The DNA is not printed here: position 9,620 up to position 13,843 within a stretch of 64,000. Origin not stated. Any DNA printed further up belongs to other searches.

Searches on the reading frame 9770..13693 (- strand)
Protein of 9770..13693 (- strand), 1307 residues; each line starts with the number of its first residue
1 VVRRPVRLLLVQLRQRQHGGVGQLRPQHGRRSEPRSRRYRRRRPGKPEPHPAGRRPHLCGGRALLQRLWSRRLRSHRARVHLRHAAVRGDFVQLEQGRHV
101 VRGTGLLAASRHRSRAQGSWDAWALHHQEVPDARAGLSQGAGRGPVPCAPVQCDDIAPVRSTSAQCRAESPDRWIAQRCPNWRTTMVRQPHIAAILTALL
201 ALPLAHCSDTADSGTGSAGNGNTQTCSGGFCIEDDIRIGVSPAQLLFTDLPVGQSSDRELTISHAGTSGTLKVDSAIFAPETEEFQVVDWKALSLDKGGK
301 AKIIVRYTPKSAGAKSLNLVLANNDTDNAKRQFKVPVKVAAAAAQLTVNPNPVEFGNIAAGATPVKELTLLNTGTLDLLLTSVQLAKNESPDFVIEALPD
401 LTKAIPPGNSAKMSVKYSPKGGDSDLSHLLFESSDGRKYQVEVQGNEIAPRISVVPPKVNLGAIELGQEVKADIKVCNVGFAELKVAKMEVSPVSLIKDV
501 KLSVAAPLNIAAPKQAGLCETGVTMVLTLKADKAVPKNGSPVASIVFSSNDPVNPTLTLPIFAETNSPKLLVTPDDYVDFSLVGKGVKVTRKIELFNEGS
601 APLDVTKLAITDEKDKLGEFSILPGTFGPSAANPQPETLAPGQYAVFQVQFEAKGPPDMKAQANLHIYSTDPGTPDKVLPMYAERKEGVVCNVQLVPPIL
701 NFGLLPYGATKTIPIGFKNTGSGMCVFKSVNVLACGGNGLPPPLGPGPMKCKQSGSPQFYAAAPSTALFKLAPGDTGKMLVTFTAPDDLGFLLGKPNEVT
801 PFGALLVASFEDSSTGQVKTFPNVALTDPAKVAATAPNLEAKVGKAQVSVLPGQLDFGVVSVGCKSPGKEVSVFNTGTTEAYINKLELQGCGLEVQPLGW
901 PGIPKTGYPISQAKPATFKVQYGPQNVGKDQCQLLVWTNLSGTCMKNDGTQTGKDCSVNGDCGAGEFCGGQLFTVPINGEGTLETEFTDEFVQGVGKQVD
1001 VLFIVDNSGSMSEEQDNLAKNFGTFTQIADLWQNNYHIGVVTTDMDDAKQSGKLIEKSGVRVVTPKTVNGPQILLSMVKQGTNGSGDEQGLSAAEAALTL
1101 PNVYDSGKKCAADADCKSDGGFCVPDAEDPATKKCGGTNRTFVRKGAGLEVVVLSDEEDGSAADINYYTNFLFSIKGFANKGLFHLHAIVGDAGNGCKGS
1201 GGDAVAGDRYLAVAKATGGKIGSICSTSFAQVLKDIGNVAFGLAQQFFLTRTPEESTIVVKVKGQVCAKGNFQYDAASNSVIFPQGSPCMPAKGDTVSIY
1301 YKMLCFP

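Call 7: search_protein_families(library=ncbifam, proteins=[window:9770-13693:-], max_evalue=0.001)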
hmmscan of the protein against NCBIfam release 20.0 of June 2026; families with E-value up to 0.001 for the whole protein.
window:9770-13693:- (1307 aa): 4 families
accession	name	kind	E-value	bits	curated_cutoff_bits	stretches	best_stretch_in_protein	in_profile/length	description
NF012200.0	choice_anch_D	domain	3.3e-39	133.7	45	3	339-421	10-91/108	choice-of-anchor D domain-containing protein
NF052240.1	MIDASAdhsBdello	equivalog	5.1e-14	52.2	700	1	988-1162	47-218/378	MIDAS family adhesin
NF033765.2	gliding_CglD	equivalog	2.2e-10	39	400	1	994-1228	640-875/1124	adventurous gliding motility lipoprotein CglD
NF041425.1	OS_HP2_seleno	subfamily_domain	1.8e-06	28.2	100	0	577-608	5-36/98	OS_HP2 family (seleno)protein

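Call 8: search_protein_families(library=pfam, proteins=[window:9770-13693:-], max_evalue=0.001)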
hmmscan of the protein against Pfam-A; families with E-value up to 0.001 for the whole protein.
window:9770-13693:- (1307 aa): 9 families
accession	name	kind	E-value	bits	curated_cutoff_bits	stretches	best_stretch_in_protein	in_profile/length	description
PF22544.2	HYDIN_VesB_CFA65-like_Ig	-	5.9e-27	94.3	25.5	2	344-446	1-100/100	HYDIN/CFA65/VesB-like, Ig-like domain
PF15780.11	ASH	-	8e-16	58.5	27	2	242-326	11-93/98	Abnormal spindle-like microcephaly-assoc'd, ASPM-SPD-2-Hydin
PF22073.2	Cep192_D4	-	1.4e-14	54.6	35.5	1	238-336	4-106/112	Cep192 domain 4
PF07610.17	DUF1573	-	4e-14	52.9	26.1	0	349-445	4-96/98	Protein of unknown function (DUF1573)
PF22067.2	Cep192_D3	-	2.4e-08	34.4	27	0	358-446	13-98/99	Cep192 domain 3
PF12371.14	TMEM131_like_N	-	3e-06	27.8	28.8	0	240-321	3-82/84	Transmembrane protein 131-like N-terminal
PF14874.12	PapD-like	-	4e-05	24.2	27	0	345-375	3-33/102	Flagellar-associated PapD-like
PF14016.12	DUF4232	-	0.00039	21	27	0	631-691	59-118/129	Domain of unknown function (DUF4232)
PF00932.25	LTD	-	0.00051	20.8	34.3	0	591-650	23-70/109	Lamin Tail Domain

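Call 83: search_solved_structures(query=window:9770-13141:-, max_evalue=0.01)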
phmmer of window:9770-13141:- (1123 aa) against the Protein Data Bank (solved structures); distinct sequences matched with E-value up to 0.01: 1.
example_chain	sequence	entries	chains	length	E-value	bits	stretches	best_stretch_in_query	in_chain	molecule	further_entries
9ijj_4G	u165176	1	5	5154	0.0024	18.9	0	219-342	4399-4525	Hydrocephalus-inducing protein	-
